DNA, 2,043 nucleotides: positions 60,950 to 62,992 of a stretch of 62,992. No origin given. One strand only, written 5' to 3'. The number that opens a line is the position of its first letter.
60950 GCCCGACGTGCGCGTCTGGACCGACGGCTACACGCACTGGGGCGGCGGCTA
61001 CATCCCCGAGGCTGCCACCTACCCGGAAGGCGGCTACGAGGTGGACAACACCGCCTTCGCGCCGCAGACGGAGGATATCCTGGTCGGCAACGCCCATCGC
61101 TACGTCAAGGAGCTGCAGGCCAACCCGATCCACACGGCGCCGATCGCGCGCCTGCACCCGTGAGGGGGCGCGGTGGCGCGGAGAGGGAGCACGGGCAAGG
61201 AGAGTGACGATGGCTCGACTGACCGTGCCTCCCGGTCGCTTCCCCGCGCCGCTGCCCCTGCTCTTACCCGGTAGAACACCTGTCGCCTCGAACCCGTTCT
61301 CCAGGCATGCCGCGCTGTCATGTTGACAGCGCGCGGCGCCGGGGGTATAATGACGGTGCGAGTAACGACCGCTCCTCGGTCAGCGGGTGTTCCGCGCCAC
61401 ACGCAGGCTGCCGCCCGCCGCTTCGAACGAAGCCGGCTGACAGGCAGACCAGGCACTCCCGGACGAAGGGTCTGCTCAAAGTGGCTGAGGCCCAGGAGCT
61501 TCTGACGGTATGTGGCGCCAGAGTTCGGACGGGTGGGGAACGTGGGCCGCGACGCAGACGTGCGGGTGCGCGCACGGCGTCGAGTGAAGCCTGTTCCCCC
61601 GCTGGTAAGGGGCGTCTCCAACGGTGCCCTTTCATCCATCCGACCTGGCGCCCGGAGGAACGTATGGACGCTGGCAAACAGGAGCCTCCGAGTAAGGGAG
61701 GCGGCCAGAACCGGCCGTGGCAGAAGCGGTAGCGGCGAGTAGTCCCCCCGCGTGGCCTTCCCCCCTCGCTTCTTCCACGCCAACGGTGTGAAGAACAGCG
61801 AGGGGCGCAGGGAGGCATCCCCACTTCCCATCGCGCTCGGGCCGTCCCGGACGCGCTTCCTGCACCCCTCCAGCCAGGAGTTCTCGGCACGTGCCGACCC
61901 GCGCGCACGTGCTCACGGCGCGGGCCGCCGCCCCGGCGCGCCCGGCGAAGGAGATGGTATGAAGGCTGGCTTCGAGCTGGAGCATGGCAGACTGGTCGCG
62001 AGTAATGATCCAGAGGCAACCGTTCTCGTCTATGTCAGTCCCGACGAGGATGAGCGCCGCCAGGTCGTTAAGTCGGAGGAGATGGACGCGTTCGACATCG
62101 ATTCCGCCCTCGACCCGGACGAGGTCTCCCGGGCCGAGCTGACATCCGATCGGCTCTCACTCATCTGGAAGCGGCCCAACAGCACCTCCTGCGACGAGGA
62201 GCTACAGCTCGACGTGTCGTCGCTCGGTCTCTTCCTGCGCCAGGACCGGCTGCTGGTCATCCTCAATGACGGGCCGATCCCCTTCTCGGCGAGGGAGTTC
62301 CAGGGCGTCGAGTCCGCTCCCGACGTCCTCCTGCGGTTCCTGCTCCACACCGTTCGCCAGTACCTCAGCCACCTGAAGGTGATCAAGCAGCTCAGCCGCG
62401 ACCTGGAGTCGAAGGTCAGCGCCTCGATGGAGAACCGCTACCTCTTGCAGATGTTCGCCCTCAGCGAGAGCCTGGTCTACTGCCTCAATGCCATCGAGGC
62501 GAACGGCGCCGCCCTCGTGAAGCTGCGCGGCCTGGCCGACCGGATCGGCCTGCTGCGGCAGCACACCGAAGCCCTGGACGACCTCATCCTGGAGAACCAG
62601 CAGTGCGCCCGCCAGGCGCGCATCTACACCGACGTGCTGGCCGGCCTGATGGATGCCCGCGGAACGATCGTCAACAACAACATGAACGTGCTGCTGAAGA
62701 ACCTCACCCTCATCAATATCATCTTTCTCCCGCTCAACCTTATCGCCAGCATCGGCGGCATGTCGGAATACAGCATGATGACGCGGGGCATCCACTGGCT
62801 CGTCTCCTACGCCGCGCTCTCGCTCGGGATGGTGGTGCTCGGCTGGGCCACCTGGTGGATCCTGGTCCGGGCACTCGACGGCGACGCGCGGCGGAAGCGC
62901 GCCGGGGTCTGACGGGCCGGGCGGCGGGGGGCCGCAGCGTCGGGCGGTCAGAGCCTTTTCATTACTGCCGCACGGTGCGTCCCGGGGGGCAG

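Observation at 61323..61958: Perfect consensus promoter driving a GC-rich structured non-coding region of about 600 nt ahead of a CorA-like transporter gene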

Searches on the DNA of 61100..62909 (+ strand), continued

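Call 66: search_rna_families(source=L081, start=1000, end=2020, threshold=evalue, max_evalue=10, show_alignments=1)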
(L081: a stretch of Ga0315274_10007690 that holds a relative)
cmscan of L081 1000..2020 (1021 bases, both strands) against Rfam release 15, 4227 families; matches with E-value up to 10: 5.
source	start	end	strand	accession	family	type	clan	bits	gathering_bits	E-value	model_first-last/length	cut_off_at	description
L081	1857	1930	+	RF00877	mir-592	Gene; miRNA;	-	17.7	67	1.3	1-88/88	no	mir-592 microRNA precursor family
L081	1130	1248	-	RF02404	P33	Gene; sRNA;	-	14.9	45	3.3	1-160/160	no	Pseudomonas sRNA P33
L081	1677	1732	-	RF01768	flavi_FSE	Cis-reg; frameshift_element;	-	14.2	43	2.3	1-62/62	no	ribosomal frameshift site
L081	1224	1268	+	RF01679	P36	Gene; sRNA;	-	14.1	36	7.3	1-61/61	no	Pseudomonas sRNA P36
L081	1650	1753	-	RF02837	anti-hemB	Gene; sRNA;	-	12.7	49.5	6.5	1-81/81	no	Burkholderia RNA 7 (anti-hemB)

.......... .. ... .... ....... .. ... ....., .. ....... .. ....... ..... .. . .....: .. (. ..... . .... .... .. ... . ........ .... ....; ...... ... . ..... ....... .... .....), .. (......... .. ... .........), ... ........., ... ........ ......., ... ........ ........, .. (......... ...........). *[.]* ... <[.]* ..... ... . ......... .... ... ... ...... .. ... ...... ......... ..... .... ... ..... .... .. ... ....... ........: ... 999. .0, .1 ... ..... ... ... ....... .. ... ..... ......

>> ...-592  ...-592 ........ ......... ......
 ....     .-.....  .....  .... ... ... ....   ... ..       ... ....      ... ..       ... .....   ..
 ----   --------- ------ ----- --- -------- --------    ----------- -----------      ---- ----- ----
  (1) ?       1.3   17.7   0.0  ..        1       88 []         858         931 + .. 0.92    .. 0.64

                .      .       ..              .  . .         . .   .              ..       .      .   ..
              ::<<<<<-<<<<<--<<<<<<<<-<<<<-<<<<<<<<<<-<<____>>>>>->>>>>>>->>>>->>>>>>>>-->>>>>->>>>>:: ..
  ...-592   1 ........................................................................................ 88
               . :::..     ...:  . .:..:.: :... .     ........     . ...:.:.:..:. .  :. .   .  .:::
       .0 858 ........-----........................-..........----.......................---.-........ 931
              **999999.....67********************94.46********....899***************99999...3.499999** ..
